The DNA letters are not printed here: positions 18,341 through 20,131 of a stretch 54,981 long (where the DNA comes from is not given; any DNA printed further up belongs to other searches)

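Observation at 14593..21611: Translationally coupled five-gene operon AbiEi / AbiEii / TerB_N-like / SbcD-like / SbcC-like as island cargo: candidate undescribed defence module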

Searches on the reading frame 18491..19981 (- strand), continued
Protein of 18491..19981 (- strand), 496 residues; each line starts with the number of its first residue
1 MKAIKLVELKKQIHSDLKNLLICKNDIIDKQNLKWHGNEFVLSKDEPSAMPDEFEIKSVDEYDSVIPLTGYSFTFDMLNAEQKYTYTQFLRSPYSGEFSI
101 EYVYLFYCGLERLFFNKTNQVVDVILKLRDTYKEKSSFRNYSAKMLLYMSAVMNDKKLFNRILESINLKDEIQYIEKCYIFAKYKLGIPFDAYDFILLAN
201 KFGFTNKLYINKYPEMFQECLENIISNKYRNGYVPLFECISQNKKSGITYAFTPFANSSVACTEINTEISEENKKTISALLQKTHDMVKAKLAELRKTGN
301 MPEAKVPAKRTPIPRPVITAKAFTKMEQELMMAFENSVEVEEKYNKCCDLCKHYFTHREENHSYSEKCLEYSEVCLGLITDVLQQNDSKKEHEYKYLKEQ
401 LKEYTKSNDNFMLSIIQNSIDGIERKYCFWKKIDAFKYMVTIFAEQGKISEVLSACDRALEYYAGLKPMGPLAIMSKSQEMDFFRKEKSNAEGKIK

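Call 63: search_dna_similar(query=window:18491-19981:-, collection=plasmids, mode=protein, max_evalue=0.001, max_rows=15)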
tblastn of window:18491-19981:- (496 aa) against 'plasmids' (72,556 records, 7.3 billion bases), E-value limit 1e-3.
Records with a match: 1; places in all: 1; records where one place covers at least 80% of the query: 0.
Best place of each record, by identity: <60% 1.
By first word of the organism name: Cetobacterium 1.
By predicted mobility (MOB-suite, as given by PLSDB): non-mobilizable 1.
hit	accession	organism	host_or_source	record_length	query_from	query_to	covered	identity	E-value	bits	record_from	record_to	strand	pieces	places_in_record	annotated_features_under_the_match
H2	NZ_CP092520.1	Cetobacterium somerae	Danio rerio,tissue sample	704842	45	236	39%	35.2%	5e-18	96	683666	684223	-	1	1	TerB N-terminal domain-containing protein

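Call 64: get_annotated_region(hit=H1, flank=6000)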
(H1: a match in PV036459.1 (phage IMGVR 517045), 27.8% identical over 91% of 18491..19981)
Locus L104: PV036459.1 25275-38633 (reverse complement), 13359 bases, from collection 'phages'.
description: Phage IMGVR 517045, complete genome.
organism: phage IMGVR 517045 (NCBI taxid 3403689)
taxonomy: Viruses; Duplodnaviria; Heunggongvirae; Uroviricota; Caudoviricetes; Ca. Heliusvirales
host: -; source: human feces; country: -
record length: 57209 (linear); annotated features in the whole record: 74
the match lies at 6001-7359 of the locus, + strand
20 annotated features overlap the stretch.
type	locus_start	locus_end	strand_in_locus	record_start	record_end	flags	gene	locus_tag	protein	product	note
CDS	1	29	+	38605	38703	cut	-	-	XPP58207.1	hypothetical protein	-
CDS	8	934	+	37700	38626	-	-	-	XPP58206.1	hypothetical protein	-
CDS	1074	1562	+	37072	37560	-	-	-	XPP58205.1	gamma-glutamyl cyclotransferase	-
CDS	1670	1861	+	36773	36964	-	-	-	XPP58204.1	hypothetical protein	-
CDS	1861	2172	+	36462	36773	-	-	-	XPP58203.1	hypothetical protein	-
CDS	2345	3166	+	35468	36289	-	-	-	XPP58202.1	hypothetical protein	-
CDS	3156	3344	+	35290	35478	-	-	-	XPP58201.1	hypothetical protein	-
CDS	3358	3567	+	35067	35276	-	-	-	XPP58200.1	hypothetical protein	-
CDS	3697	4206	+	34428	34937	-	-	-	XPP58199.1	terminase small subunit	-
CDS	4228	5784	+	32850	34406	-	-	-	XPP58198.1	terminase large subunit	-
CDS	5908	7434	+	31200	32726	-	-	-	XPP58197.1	hypothetical protein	-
CDS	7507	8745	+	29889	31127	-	-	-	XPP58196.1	portal protein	-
CDS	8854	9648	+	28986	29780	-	-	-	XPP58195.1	head maturation protease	-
CDS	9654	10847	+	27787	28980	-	-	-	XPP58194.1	major head protein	-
CDS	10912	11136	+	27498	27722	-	-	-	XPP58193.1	hypothetical protein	-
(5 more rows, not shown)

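Call 65: get_annotated_region(hit=H2, flank=6000)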
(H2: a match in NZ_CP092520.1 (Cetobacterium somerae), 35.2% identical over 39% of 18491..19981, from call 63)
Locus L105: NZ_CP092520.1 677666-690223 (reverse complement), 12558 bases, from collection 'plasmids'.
description: Cetobacterium somerae strain CS2105-BJ plasmid unnamed1, complete sequence
organism: Cetobacterium somerae (NCBI taxid 188913)
taxonomy: Bacteria; Fusobacteriota; Fusobacteriia; Fusobacteriales; Fusobacteriaceae; Cetobacterium; Cetobacterium somerae
host: -; source: Danio rerio,tissue sample; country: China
typing (MOB-suite, as given by PLSDB): non-mobilizable
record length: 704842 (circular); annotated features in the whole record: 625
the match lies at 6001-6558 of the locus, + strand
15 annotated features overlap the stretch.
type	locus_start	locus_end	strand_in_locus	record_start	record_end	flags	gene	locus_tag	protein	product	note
CDS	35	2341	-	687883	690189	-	-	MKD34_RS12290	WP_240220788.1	hypothetical protein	-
CDS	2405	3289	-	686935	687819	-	-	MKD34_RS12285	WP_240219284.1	IS3 family transposase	-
CDS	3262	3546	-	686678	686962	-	-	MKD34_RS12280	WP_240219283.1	transposase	GO:0006313 - DNA transposition [Evidence IEA]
CDS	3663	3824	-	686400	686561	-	-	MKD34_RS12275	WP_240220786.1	hypothetical protein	-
CDS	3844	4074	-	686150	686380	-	-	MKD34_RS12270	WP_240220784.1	hypothetical protein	-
CDS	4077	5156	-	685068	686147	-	-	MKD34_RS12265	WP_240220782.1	replication initiator protein A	-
CDS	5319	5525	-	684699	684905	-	-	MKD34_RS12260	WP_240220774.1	helix-turn-helix domain-containing protein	-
CDS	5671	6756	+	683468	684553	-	-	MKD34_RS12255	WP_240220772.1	TerB N-terminal domain-containing protein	-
CDS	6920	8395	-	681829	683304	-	-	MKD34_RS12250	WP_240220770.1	Eco57I restriction-modification methylase domain-containing protein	GO:0006304 - DNA modification [Evidence IEA]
CDS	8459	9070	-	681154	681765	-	-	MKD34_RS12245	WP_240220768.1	hypothetical protein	-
CDS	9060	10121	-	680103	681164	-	-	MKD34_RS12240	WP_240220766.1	DUF262 domain-containing protein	-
CDS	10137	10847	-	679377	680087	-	-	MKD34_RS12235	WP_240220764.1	LexA family transcriptional regulator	-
CDS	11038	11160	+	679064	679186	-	-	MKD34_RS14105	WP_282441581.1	hypothetical protein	-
CDS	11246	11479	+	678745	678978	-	-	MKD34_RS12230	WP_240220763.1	hypothetical protein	-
CDS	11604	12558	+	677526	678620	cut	-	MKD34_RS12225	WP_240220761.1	YqaJ viral recombinase family protein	-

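Call 69: search_solved_structures(query=A1, max_evalue=1)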
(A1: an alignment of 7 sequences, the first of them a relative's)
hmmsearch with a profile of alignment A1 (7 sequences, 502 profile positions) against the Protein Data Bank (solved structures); distinct sequences matched with E-value up to 1: 2.
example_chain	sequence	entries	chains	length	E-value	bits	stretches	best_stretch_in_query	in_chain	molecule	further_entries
1ucr_A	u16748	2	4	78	0.43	12.6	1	417-474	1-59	Protein dsvD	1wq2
2jox_A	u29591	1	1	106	0.96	11.4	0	334-381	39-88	Churchill protein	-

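Call 74: fold_search(model_id=the predicted structure, library=viral)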
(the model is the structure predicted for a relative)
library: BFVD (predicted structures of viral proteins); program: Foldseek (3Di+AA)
matches with E <= 10: 197; with E <= 0.001: 0
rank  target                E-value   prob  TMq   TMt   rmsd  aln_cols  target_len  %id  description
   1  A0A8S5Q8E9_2          7.9e-02  0.18  0.11  0.06  36.5       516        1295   11  Minor tail protein [Siphoviridae sp. ctdVv30]
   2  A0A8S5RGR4            2.5e-01  0.28  0.18  0.11  20.5       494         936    9  Chromosome segregation ATPase (Fragment) [virus sp. ctiha2]
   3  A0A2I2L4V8            3.3e-01  0.44  0.16  0.15  21.9       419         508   10  Tetratricopeptide repeat protein [Orpheovirus IHUMI-LCC2]
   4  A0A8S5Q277            3.9e-01  0.08  0.11  0.06  28.4       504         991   12  Uncharacterized protein [Siphoviridae sp. ctLqe90]
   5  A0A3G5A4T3            4.1e-01  0.11  0.12  0.11  21.6       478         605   13  RING-type domain-containing protein [Harvfovirus sp.]
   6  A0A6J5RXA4            4.3e-01  0.08  0.10  0.09  40.5       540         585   11  Uncharacterized protein [uncultured Caudovirales phage]
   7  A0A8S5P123            4.5e-01  0.05  0.08  0.04  40.6       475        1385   10  Tape measure domain protein [Myoviridae sp. ctrCp2]
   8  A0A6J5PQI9            4.7e-01  0.09  0.11  0.08  36.9       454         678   10  Uncharacterized protein [uncultured Caudovirales phage]
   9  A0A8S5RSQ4            4.9e-01  0.23  0.17  0.15  27.0       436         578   10  Minor tail protein (Fragment) [Siphoviridae sp. ctFBb37]
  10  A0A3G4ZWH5            5.3e-01  0.14  0.12  0.14  23.3       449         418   10  Uncharacterized protein [Faunusvirus sp.]
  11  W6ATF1                5.3e-01  0.09  0.12  0.13  24.5       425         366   11  (no name in the UniProt tables at hand)
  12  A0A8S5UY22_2          5.6e-01  0.10  0.11  0.08  35.4       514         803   10  Tail tape measure [Siphoviridae sp. ctjKY6]
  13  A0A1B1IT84            5.8e-01  0.13  0.10  0.14  34.4       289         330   15  (no name in the UniProt tables at hand)
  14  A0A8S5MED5            6.1e-01  0.77  0.18  0.37  27.7       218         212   13  Tetratricopeptide repeat [Siphoviridae sp. ctS1E53]
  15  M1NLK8                6.4e-01  0.15  0.14  0.18  20.0       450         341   10  Repeat protein [Moumouvirus goulette]
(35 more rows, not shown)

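Call 80: search_protein_families(library=pfam, proteins=[L009:8910-9671:-, L009:12166-13020:+, L010:1369-3198:-, L010:6672-7952:-, L012:2829-3398:-, L012:5282-6130:-, L014:8649-9560:+, L014:11334-12419:+, L016:8589-9287:+, L016:11604-12395:+], max_evalue=0.001)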
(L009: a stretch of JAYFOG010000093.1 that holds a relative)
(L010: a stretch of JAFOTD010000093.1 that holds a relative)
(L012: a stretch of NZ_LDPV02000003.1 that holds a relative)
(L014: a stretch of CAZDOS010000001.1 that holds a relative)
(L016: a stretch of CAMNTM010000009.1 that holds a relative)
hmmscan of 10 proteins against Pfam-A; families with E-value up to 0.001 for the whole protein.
L009:8910-9671:- (253 aa): 1 family
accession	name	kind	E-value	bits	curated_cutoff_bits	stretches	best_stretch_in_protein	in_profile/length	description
PF19570.5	DUF6088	-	7.3e-39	133.7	25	1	61-225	1-164/172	Family of unknown function (DUF6088)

L009:12166-13020:+ (284 aa): 0 families

L010:1369-3198:- (609 aa): 0 families

L010:6672-7952:- (426 aa): 0 families

L012:2829-3398:- (189 aa): 1 family
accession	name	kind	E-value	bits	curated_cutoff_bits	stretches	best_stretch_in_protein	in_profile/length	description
PF00589.27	Phage_integrase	-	9.9e-26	91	27.1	1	23-173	20-166/172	Phage integrase family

L012:5282-6130:- (282 aa): 1 family
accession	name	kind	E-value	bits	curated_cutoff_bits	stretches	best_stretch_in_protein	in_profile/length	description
PF18928.5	DUF5677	-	6.7e-13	49.5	27.1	1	48-178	2-155/166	Family of unknown function (DUF5677)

L014:8649-9560:+ (303 aa): 1 family
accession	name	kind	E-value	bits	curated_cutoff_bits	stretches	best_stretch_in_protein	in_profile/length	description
PF02535.28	Zip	-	1.6e-27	97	35.1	2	112-283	132-300/323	ZIP Zinc transporter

L014:11334-12419:+ (361 aa): 2 families
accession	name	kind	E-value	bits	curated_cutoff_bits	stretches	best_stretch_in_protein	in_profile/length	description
PF25164.1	CoiA_N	-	6.3e-08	32.4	26.3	1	31-62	13-46/50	Competence protein CoiA, N-terminal domain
PF06054.18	CoiA_nuc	-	3.8e-07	30.8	20.3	1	105-148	45-89/158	Competence protein CoiA, nuclease-like domain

L016:8589-9287:+ (232 aa): 2 families
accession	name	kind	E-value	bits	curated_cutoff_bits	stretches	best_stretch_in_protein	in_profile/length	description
PF12535.13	Nudix_N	-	6.9e-26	90.2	27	1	32-86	2-56/56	Hydrolase of X-linked nucleoside diphosphate N terminal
PF00293.34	NUDIX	-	8.5e-07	29.5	21.1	1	102-154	8-65/134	NUDIX domain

L016:11604-12395:+ (263 aa): 1 family
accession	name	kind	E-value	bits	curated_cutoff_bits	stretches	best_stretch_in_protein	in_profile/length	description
PF07553.16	Lipoprotein_Ltp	-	1.1e-30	106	23.2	2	217-260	1-47/48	Host cell surface-exposed lipoprotein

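Call 84: predict_structure(alignment_id=A3)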
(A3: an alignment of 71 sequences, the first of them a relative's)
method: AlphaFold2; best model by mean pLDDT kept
length: 496 residues; sequences in the alignment: 71
mean_pLDDT: 94.5   pTM: 0.86
mean pLDDT of the five models: 94.5, 93.7, 93.4, 93.3, 93.1
residues with pLDDT >= 90: 425; 70-90: 68; 50-70: 3; < 50: 0
segments of 3 or more residues with pLDDT < 50: none
pLDDT, mean of each block of 10 residues (from residue 1): 96 97 92 92 95 96 84 92 97 95 97 97 98 94 98 97 95 95 95 97 96 98 96 89 74 89 88 94 98 98 91 79 92 97 97 94 95 98 97 98 98 98 94 97 98 98 94 94 98 97
secondary structure, 60 per line:
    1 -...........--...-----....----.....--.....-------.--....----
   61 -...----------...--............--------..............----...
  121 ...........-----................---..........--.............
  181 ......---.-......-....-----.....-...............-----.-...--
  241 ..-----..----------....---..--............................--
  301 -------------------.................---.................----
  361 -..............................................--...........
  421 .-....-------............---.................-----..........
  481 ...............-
elements in order: E2-5 H6-12 E31-35 E38-42 E53-56 H80-91 H100-113 H118-131 H137-152 H156-165 H168-186 H192-197 H199-202 H208-212 H214-228 E260-263 H271-298 H320-336 H340-356 H362-407 H410-421 H423-426 H434-445 H449-465 H471-495

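Call 87: fold_search(model_id=the predicted structure, library=pdb)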
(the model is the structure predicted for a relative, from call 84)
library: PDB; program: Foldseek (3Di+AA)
matches with E <= 10: 210; with E <= 0.001: 0
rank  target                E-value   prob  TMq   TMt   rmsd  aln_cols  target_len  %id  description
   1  8bda_E                1.2e-02  0.69  0.14  0.06  25.9       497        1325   11  IFTA complex in anterograde intraflagellar transport trains (Chlamydomonas reinhardtii) (released 2023-01-11)
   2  7pua_F2               1.7e-01  0.23  0.13  0.08  22.8       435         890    9  Middle assembly intermediate of the Trypanosoma brucei mitoribosomal small subunit (released 2022-03-02)
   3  5a7d_H                1.8e-01  0.47  0.15  0.20  23.4       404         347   12  Tetrameric assembly of LGN with Inscuteable (released 2016-08-03)
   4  9pkq_B                2.5e-01  0.15  0.12  0.12  31.8       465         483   10  Structure of the cytoplasmic domain of unliganded human Tom70, open and closed conformations (released 2026-03-18)
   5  3ieg_A                3.3e-01  0.28  0.13  0.17  23.7       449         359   10  Crystal Structure of P58(IPK) TPR Domain at 2.5 A (released 2010-03-31)
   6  5a7d_E                3.5e-01  0.33  0.13  0.18  24.0       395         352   12  Tetrameric assembly of LGN with Inscuteable (released 2016-08-03)
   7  7dhg_C                4.3e-01  0.11  0.12  0.13  30.4       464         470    9  Crystal structure of SARS-CoV-2 Orf9b complex with human TOM70 (released 2021-05-12)
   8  4wnd_A                5.0e-01  0.30  0.14  0.20  23.4       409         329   11  Crystal structure of the TPR domain of LGN in complex with Frmpd4/Preso1 at 1.5 Angstrom resolution (released 2015-09-16)
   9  2y4t_B                5.0e-01  0.15  0.13  0.14  24.5       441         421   12  Crystal structure of the human co-chaperone P58(IPK) (released 2011-08-10)
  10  9hmf_K                5.2e-01  0.15  0.14  0.10  31.3       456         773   13  Periplasmic scaffold of the Campylobacter jejuni flagellar motor (alpha carbon trace) (released 2024-12-25)
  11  6xr1                  5.4e-01  0.21  0.17  0.17  24.8       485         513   10  Computationally designed right-handed alpha/alpha single-chain toroid with 9 repeats (released 2021-07-14)
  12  3ceq_A                5.7e-01  0.47  0.12  0.21  20.2       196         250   18  The TPR domain of Human Kinesin Light Chain 2 (hKLC2) (released 2008-08-12)
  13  9hny_F2               5.9e-01  0.14  0.15  0.09  23.6       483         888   10  Mitoribosomal small subunit in complex with Mettl15 and Mettl17 (released 2025-03-26)
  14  3tg4                  6.2e-01  0.08  0.12  0.13  25.5       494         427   10  Structure of SMYD2 in complex with SAM (released 2011-08-31)
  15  6vac_A                6.8e-01  0.18  0.16  0.11  25.3       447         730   12  Mouse retromer (VPS26/VPS35/VPS29) heterotrimer (released 2020-02-19)
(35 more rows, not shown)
